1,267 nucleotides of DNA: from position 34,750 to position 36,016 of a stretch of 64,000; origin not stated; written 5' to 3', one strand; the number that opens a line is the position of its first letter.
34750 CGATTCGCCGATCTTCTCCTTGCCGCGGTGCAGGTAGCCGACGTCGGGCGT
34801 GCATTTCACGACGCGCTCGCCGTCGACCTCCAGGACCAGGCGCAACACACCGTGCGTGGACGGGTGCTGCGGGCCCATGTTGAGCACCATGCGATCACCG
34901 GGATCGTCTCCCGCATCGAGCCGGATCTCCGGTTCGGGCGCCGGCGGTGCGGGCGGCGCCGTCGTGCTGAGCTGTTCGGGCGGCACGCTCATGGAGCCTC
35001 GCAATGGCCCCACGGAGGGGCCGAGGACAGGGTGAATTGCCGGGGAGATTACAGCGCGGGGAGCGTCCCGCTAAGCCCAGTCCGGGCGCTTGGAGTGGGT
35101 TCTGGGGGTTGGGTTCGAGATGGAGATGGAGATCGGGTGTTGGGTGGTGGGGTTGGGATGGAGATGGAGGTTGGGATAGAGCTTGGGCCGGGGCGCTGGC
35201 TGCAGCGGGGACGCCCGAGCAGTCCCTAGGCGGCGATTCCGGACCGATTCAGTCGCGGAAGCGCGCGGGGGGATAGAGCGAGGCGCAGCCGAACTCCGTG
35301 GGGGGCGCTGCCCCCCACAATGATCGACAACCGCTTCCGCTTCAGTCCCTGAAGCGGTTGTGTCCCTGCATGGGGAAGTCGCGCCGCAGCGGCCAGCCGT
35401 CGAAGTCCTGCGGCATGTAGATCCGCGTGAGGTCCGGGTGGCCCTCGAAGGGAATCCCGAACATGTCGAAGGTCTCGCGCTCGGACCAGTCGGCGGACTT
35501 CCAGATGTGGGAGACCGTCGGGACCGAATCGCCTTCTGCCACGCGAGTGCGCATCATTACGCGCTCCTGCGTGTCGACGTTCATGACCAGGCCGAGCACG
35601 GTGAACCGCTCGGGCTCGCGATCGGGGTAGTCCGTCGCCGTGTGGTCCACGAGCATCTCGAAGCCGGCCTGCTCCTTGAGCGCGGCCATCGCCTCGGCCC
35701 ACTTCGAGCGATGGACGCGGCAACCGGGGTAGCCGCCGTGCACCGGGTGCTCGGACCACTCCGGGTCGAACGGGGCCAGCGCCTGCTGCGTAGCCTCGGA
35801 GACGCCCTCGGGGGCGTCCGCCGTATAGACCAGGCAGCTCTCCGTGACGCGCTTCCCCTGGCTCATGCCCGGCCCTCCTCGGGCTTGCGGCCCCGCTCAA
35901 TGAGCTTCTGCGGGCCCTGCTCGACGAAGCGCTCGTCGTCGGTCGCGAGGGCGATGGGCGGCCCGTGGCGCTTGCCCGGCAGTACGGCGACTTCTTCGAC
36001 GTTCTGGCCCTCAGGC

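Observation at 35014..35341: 349-bp structured non-coding insertion between nuoC and nuoD inside an otherwise overlapping complex I operon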

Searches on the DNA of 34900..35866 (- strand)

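Call 4: search_rna_families(source=window, start=34900, end=35450, threshold=evalue, max_evalue=10)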
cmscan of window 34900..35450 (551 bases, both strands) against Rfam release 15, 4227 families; matches with E-value up to 10: 2.
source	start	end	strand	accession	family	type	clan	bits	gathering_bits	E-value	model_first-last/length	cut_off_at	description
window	35280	35316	-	RF01840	ovine_lenti_FSE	Cis-reg; frameshift_element;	-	18.9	45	0.3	1-54/54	no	ribosomal frameshift element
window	35293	35316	-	RF01785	blv_FSE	Cis-reg; frameshift_element;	-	15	34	5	1-27/27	no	ribosomal frameshift site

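Call 57: search_dna_similar(query=window:34993-35341:-, collection=plasmids, mode=distant, max_evalue=0.01, max_rows=10)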
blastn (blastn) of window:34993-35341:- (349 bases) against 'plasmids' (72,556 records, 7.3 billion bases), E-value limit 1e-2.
No match.

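Call 58: search_dna_similar(query=window:34993-35341:-, collection=phages, mode=distant, max_evalue=0.01, max_rows=10)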
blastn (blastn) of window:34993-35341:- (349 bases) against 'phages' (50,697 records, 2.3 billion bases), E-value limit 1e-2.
No match.

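Call 98: search_rna_families(sources=[L007, L026, L027, L028, L029, L031, L034, L030], threshold=evalue, max_evalue=0.1)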
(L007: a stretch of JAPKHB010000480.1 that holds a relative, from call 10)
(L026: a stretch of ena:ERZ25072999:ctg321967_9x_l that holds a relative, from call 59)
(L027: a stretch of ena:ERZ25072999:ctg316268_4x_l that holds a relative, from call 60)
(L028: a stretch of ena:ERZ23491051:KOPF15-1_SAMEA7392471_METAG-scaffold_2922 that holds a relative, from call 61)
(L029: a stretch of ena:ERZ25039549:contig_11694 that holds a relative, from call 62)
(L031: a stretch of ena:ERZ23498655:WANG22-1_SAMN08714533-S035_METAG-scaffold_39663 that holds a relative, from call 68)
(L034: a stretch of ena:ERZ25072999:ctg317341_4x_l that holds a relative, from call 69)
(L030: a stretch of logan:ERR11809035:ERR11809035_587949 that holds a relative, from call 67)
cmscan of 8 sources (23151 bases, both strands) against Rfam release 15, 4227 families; matches with E-value up to 0.1: 0.
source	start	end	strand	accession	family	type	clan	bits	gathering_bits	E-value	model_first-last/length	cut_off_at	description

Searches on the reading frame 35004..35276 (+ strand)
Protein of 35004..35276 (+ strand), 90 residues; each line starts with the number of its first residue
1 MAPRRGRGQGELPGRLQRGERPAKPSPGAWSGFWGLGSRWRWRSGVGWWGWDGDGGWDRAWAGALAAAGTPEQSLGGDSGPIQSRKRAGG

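Call 47: search_protein_families(library=pfam, proteins=[window:35004-35276:+], max_evalue=1)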
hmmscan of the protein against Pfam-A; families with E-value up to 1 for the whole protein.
window:35004-35276:+ (90 aa): 0 families

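Call 48: find_homologous_proteins(query=window:35004-35276:+, max_evalue=0.001)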
Query window:35004-35276:+: 7 candidates shared short words with the query, none scored E <= 0.001.

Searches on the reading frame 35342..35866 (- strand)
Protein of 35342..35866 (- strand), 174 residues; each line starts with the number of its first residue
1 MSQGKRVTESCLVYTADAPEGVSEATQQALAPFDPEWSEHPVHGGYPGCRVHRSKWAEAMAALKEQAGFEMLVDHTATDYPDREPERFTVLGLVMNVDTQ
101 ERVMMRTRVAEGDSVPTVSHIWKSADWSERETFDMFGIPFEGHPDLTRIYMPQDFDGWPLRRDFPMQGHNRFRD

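Call 10: find_related_loci(query=window:35342-35866:-, collection=genome_contigs, flank=4000)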
Query window:35342-35866:- (174 aa) in genome_contigs; peptide patterns used: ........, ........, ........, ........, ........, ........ (x = any residue, [..] = any of these).
59 stretches matched a pattern; 14 encode a relative of the query (tblastn E <= 1e-3); 14 distinct loci.
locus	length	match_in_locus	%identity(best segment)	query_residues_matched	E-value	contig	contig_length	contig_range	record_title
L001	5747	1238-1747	79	5-174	2e-95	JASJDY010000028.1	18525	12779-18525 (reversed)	MAG: Planctomycetota bacterium isolate MO_197.B21 MO_197.c_273, whole genome shotgun sequence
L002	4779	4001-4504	77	7-174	2e-92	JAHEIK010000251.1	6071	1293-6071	MAG: Planctomycetota bacterium isolate Ww498 NODE_45699_length_6071_cov_2.199832, whole genome shotgun sequence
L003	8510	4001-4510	76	5-174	8e-89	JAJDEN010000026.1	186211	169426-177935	MAG: Planctomycetota bacterium isolate OFTM394 OFTM394_25, whole genome shotgun sequence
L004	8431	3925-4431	74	6-174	5e-89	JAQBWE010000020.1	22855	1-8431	MAG: Planctomycetota bacterium isolate casp150-mb.218 NODE_5993_length_22855_cov_0.097776, whole genome shotgun sequence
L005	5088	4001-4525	71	6-174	3e-86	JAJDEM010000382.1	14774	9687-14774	MAG: Planctomycetota bacterium isolate OFTM31 OFTM31_381, whole genome shotgun sequence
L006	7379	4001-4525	70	6-174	9e-85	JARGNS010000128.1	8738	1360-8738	MAG: Planctomycetota bacterium isolate bin_bo_oilr1.015 NODE_2997_length_8738_cov_4.596223, whole genome shotgun sequenc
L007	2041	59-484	69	33-174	1e-71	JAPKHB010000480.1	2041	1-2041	MAG: Planctomycetota bacterium isolate PDA_C_MAG.98 MAG.98_480, whole genome shotgun sequence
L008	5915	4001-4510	52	10-174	2e-58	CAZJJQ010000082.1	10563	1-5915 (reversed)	MAG TPA_asm: uncultured Planctomycetales bacterium isolate SRP189682_co1_323 genome assembly, contig: NODE_14759_length_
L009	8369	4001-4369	43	51-171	1e-23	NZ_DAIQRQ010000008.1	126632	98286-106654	MAG: Ohtaekwangia sp. isolate CTOTU51722 NODE_14_length_126632_cov_62.973384, whole genome shotgun sequence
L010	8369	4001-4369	40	51-171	5e-23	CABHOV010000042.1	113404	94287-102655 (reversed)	MAG: uncultured Bacteroides sp. isolate Bacteroidetes_sp_nbed49b3 genome assembly, contig: NODE_542_length_113404_cov_13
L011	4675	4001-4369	40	51-171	8e-23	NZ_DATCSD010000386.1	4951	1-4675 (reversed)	MAG: Ohtaekwangia sp. isolate SMAG_U7296 k141_562175, whole genome shotgun sequence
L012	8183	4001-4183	57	111-171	4e-22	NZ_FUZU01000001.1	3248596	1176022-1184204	Ohtaekwangia koreensis strain DSM 25262, whole genome shotgun sequence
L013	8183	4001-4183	61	111-171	2e-21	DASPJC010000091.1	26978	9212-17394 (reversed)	MAG TPA_asm: Ohtaekwangia sp. isolate SMAG_U11999 k141_69836, whole genome shotgun sequence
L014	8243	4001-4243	48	88-171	8e-21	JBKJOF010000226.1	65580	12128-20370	MAG: Chryseolinea sp. isolate ant_bin.40 S1Ck117_3856893_flag_1_multi_13.9980_len_65580, whole genome shotgun sequence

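Call 11: find_encoding_contigs(protein=window:35342-35866:-, flank=5000, max_places=10)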
Protein window:35342-35866:- (174 aa): 1 contig read that carries it; 1 place shown.
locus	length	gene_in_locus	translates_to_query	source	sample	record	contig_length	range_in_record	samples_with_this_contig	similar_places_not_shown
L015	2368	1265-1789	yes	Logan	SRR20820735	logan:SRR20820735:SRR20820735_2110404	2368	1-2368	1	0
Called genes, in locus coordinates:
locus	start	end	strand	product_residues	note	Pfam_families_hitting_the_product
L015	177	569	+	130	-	PF00507:Oxidored_q4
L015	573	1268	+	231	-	PF01058:Oxidored_q6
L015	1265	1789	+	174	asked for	PF00329:Complex1_30kDa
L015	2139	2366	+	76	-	?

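Call 14: find_related_loci(query=window:35342-35866:-, collection=metagenome_contigs, flank=2500)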
Query window:35342-35866:- (174 aa) in metagenome_contigs; peptide patterns used: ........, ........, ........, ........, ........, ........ (x = any residue, [..] = any of these).
44 stretches matched a pattern; 5 encode a relative of the query (tblastn E <= 1e-3); 5 distinct loci.
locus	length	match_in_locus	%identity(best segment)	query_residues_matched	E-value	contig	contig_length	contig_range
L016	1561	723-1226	77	7-174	5e-100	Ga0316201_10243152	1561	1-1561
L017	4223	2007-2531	70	6-174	1e-85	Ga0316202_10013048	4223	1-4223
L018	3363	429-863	37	24-168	4e-29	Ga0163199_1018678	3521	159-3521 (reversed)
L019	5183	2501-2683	61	111-171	3e-22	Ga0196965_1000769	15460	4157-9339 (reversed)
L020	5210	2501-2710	53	103-171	1e-21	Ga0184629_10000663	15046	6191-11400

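Call 15: find_homologous_proteins(query=window:35342-35866:-, max_evalue=1e-40)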
Query window:35342-35866:- (174 aa): 139 proteins with E <= 1e-40 among 241 candidates; the best 120 are listed.
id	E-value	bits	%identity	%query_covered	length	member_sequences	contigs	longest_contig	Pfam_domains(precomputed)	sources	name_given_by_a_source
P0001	5.4e-118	409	100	100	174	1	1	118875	PF00329.26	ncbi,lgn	-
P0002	1.1e-97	343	80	99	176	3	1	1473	PF00329.26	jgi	jgi:NADH-quinone oxidoreductase subunit C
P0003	2.9e-95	335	81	97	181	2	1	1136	PF00329.26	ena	-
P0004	2.1e-94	332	81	97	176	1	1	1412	PF00329.26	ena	-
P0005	1.3e-92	326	78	99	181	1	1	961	PF00329.26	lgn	-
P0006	3.6e-92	325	80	97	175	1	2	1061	PF00329.26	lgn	-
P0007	2.6e-89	316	77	97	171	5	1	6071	PF00329.26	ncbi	-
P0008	9.3e-88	311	76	97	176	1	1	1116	PF00329.26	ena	-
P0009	4.9e-87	308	75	97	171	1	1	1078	PF00329.26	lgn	-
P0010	8.4e-87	308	77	97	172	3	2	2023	PF00329.26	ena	-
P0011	1.8e-86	306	75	97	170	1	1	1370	PF00329.26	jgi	jgi:NADH-quinone oxidoreductase subunit C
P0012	2.1e-86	306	74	98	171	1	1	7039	PF00329.26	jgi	jgi:NADH-quinone oxidoreductase subunit C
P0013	3.3e-86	306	76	98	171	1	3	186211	PF00329.26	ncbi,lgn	-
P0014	4.1e-86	305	75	97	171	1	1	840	PF00329.26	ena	-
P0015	8.9e-86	304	74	97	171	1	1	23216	PF00329.26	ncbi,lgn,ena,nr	ncbi:MAG: NADH-quinone oxidoreductase subunit C [Planctomycetota bacterium]|nr:NADH-quinone oxidored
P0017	2.0e-84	300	75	96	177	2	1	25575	PF00329.26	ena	-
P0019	9.4e-83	294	71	97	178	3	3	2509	PF00329.26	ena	-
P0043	1.0e-67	245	60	99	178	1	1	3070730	PF00329.26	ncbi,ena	-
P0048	3.8e-62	227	56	99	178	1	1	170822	PF00329.26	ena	-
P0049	5.8e-62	227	59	95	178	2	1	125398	PF00329.26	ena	-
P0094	1.8e-53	199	52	97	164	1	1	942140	PF00329.26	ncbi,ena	-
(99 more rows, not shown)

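Call 16: find_encoding_contigs(protein=P0002, flank=2000, max_places=3)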
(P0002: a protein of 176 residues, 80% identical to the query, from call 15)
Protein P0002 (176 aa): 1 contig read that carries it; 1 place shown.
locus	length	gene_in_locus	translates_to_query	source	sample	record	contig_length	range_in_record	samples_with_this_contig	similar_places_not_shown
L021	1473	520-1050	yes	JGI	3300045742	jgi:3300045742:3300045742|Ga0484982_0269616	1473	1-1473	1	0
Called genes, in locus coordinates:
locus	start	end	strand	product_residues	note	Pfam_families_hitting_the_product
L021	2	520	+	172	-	PF01058:Oxidored_q6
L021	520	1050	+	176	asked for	PF00329:Complex1_30kDa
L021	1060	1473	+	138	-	?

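Call 17: find_encoding_contigs(protein=P0003, flank=2000, max_places=3)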
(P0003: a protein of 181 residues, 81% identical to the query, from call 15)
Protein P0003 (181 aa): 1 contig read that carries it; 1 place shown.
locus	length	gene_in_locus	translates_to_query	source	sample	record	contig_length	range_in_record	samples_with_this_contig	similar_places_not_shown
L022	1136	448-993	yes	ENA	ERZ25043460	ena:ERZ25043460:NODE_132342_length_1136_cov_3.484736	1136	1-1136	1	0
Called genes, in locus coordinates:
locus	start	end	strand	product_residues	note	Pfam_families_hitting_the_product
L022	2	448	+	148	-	?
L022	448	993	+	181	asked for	PF00329:Complex1_30kDa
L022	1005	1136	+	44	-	?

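Call 18: find_encoding_contigs(protein=P0004, flank=2000, max_places=3)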
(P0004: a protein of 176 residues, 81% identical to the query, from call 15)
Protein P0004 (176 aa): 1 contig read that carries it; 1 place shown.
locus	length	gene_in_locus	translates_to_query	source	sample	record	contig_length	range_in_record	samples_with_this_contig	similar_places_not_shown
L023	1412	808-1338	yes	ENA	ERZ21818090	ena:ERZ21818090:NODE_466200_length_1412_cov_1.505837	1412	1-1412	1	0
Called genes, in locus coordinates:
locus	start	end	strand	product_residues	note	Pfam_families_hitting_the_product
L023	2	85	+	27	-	?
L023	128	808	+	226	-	PF01058:Oxidored_q6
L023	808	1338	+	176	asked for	PF00329:Complex1_30kDa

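Call 19: find_encoding_contigs(protein=P0006, flank=2000, max_places=3)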
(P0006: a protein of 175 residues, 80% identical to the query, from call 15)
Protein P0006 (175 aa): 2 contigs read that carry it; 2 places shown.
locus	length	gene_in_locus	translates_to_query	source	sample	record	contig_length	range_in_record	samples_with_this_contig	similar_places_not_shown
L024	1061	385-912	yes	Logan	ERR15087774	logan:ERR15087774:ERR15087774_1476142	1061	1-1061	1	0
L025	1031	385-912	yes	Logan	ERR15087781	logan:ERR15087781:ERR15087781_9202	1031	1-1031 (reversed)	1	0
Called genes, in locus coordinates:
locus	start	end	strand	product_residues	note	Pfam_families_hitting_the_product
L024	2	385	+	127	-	?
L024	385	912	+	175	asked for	PF00329:Complex1_30kDa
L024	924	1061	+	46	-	?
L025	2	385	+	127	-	?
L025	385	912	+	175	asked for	PF00329:Complex1_30kDa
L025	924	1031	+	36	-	?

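Call 59: find_encoding_contigs(protein=P0043, flank=1500, max_places=1)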
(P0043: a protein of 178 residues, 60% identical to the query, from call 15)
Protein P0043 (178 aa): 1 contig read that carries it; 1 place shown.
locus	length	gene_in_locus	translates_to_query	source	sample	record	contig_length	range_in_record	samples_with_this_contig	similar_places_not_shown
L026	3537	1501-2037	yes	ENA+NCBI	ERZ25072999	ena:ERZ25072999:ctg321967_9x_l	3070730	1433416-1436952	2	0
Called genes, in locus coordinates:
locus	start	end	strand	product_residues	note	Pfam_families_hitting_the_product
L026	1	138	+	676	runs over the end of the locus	PF01839:FG-GAP (faint), PF13517:FG-GAP_3, PF07593:UnbV_ASPIC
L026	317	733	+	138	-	PF00507:Oxidored_q4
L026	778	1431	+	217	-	PF01058:Oxidored_q6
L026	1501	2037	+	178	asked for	PF00329:Complex1_30kDa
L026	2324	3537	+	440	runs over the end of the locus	PF00346:Complex1_49kDa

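Call 60: find_encoding_contigs(protein=P0049, flank=1500, max_places=1)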
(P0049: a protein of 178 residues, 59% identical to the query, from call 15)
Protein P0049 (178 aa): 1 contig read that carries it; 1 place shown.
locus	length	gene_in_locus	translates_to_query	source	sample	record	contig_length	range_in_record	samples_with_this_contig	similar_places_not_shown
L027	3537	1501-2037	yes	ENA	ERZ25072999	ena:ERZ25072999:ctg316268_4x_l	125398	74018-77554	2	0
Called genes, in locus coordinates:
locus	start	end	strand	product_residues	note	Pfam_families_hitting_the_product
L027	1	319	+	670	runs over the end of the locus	PF01839:FG-GAP (faint), PF13517:FG-GAP_3, PF07593:UnbV_ASPIC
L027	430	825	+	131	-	PF00507:Oxidored_q4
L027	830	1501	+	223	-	PF01058:Oxidored_q6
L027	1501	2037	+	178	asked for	PF00329:Complex1_30kDa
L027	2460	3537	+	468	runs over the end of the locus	-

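Call 61: find_encoding_contigs(protein=P0017, flank=1500, max_places=1)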
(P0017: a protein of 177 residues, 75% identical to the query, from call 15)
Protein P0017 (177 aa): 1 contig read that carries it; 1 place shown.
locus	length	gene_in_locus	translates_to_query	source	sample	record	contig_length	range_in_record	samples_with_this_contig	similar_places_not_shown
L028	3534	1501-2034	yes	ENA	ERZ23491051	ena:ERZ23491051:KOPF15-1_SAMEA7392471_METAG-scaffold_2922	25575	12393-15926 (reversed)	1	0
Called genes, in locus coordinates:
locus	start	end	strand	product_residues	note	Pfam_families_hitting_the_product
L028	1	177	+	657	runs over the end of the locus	PF01839:FG-GAP (faint), PF13517:FG-GAP_3, PF07593:UnbV_ASPIC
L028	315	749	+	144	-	PF00507:Oxidored_q4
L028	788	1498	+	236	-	PF01058:Oxidored_q6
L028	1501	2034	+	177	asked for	PF00329:Complex1_30kDa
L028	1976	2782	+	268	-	-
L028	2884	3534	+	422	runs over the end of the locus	PF00346:Complex1_49kDa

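Call 62: find_encoding_contigs(protein=P0094, flank=1500, max_places=1)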
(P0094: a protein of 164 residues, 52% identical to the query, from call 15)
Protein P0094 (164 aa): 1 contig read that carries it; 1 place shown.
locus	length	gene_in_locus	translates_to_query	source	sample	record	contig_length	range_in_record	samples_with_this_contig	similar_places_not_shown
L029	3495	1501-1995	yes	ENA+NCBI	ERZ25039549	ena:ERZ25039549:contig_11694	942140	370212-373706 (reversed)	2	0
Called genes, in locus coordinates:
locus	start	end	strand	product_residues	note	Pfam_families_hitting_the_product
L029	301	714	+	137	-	PF00507:Oxidored_q4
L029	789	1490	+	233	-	PF01058:Oxidored_q6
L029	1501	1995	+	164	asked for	PF00329:Complex1_30kDa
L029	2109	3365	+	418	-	PF00346:Complex1_49kDa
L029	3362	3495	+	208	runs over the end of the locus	PF01257:2Fe-2S_thioredx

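Call 67: find_encoding_contigs(protein=P0005, flank=1500, max_places=2)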
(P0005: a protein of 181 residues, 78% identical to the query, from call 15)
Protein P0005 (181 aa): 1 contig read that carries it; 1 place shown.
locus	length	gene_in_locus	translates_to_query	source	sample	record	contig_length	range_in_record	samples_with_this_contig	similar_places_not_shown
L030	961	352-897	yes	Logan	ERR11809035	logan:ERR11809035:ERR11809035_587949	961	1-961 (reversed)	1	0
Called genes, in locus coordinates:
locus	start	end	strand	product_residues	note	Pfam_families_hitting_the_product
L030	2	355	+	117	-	?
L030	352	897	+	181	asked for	PF00329:Complex1_30kDa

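Call 68: find_encoding_contigs(protein=P0019, flank=1500, max_places=3)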
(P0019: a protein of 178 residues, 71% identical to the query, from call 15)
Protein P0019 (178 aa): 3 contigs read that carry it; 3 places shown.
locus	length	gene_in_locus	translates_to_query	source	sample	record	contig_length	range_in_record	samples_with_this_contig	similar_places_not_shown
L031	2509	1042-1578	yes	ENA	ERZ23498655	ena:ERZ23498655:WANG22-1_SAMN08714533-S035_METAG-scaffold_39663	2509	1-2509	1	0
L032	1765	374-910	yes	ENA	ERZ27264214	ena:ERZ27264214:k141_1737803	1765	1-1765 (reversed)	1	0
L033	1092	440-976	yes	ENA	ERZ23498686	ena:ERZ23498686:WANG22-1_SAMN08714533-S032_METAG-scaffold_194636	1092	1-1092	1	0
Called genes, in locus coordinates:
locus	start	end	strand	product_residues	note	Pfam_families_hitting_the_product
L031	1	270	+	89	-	?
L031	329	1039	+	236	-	PF01058:Oxidored_q6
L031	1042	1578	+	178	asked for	PF00329:Complex1_30kDa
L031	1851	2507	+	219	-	?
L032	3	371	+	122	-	?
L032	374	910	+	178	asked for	PF00329:Complex1_30kDa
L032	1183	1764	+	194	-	?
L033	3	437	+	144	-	?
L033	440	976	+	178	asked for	PF00329:Complex1_30kDa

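Call 69: find_encoding_contigs(protein=P0048, flank=1500, max_places=1)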
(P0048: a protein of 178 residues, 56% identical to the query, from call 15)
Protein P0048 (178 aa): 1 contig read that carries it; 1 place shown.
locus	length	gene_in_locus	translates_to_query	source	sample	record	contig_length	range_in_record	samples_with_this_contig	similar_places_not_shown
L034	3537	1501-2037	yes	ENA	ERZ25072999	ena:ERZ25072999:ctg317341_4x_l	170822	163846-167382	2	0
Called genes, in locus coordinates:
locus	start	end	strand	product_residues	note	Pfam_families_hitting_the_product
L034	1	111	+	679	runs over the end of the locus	PF01839:FG-GAP (faint), PF13517:FG-GAP_3, PF07593:UnbV_ASPIC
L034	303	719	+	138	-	PF00507:Oxidored_q4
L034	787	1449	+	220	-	PF01058:Oxidored_q6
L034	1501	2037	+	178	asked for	PF00329:Complex1_30kDa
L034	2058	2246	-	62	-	-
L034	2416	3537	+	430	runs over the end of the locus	PF00346:Complex1_49kDa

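Call 79: search_protein_families(library=pfam, proteins=[L027:2460-3536:+, L028:1976-2782:+, L034:2058-2246:-], max_evalue=0.01)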
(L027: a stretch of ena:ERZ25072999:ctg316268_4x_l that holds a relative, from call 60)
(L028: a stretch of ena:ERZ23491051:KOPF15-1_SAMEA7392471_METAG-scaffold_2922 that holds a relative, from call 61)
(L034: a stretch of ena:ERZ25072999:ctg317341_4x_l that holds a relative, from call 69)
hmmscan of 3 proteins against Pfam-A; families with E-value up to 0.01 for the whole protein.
L027:2460-3536:+ (359 aa): 1 family
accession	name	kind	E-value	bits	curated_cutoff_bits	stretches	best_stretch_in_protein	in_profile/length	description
PF04625.18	DEC-1_N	-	0.0032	17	29.2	1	40-132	124-219/403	DEC-1 protein, N-terminal region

L028:1976-2782:+ (268 aa): 0 families

L034:2058-2246:- (62 aa): 0 families
